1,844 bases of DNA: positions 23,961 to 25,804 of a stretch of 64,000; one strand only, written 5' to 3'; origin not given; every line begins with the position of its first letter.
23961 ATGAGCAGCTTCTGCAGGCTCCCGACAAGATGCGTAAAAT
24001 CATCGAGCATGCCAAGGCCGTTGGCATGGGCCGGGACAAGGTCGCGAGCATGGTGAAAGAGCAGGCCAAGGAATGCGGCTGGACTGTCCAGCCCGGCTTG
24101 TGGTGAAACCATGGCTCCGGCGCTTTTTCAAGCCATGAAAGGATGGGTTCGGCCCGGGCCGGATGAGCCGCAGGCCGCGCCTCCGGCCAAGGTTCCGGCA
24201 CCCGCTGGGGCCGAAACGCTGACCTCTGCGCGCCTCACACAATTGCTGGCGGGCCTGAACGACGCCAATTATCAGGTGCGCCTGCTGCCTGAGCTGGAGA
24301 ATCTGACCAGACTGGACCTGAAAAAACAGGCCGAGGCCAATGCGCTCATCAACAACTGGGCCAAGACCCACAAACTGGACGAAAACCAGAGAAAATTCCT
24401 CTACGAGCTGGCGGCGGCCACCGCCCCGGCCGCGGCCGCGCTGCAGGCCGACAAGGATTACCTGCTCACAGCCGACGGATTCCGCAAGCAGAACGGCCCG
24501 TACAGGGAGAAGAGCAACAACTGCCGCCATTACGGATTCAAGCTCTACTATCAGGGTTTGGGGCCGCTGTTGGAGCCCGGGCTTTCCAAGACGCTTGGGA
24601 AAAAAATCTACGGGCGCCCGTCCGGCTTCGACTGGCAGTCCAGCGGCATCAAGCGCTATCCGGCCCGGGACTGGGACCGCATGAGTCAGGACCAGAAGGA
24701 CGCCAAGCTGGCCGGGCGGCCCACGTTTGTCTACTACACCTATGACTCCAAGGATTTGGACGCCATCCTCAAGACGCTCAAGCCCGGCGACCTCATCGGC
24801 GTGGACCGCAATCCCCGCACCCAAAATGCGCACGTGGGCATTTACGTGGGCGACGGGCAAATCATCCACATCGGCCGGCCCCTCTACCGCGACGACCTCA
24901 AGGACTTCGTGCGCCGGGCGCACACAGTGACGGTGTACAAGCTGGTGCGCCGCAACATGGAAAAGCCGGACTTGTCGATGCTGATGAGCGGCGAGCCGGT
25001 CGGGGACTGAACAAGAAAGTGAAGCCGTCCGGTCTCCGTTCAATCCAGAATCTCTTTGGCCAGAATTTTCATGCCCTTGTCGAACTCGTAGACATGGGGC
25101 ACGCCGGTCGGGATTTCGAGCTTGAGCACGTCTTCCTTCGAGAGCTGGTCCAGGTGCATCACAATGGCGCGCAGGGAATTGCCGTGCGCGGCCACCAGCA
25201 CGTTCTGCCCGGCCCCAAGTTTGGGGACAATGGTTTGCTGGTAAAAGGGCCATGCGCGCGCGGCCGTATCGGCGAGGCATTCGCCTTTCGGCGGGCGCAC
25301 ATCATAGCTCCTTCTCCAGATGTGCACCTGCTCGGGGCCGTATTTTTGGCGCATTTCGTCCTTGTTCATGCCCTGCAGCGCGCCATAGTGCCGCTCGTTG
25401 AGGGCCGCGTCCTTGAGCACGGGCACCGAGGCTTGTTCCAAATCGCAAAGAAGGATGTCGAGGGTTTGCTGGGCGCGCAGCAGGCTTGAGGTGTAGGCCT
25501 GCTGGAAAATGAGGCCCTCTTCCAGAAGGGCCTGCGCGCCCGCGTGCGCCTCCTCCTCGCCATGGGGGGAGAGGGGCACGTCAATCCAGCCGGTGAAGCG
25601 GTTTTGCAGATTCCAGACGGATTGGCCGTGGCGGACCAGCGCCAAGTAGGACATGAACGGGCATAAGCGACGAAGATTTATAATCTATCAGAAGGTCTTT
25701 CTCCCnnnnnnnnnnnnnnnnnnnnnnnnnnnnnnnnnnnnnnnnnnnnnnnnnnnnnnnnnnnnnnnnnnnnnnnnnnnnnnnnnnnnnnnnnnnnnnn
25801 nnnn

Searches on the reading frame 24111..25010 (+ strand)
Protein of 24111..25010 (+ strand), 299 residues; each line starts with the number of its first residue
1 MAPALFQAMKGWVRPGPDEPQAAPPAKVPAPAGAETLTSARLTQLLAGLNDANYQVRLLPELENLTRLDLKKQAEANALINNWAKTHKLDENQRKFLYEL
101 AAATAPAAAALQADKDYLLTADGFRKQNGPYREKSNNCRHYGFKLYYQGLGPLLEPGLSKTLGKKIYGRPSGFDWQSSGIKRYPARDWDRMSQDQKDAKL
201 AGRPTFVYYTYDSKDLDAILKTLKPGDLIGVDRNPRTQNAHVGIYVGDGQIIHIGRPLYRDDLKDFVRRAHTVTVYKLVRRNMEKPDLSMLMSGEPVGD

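Call 82: search_protein_families(library=pfam, proteins=[window:24111-25010:+], max_evalue=0.0001)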
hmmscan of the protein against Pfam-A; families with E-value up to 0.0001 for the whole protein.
window:24111-25010:+ (299 aa): 2 families
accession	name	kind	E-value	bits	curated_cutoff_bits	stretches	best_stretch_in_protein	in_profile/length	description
PF04970.19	LRAT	-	6.7e-07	30.1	24.3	1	222-264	2-36/120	Lecithin retinol acyltransferase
PF00877.26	NLPC_P60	-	4.3e-05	23.9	23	1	218-254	46-80/105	NlpC/P60 family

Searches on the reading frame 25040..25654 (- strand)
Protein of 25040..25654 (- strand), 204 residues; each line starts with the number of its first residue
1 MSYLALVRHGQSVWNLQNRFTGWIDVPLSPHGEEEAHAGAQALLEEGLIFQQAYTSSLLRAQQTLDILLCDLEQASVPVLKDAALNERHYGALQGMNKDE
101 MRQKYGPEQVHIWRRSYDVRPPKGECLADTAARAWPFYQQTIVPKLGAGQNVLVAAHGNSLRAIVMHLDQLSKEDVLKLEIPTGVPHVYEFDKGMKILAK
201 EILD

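Call 82: search_protein_families(library=pfam, proteins=[window:25040-25654:-], max_evalue=0.0001)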
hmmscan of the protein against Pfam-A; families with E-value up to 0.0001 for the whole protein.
window:25040-25654:- (204 aa): 1 family
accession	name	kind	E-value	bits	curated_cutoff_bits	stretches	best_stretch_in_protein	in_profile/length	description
PF00300.27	His_Phos_1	-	3.4e-43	148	21.7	1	4-195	1-185/194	Histidine phosphatase superfamily (branch 1)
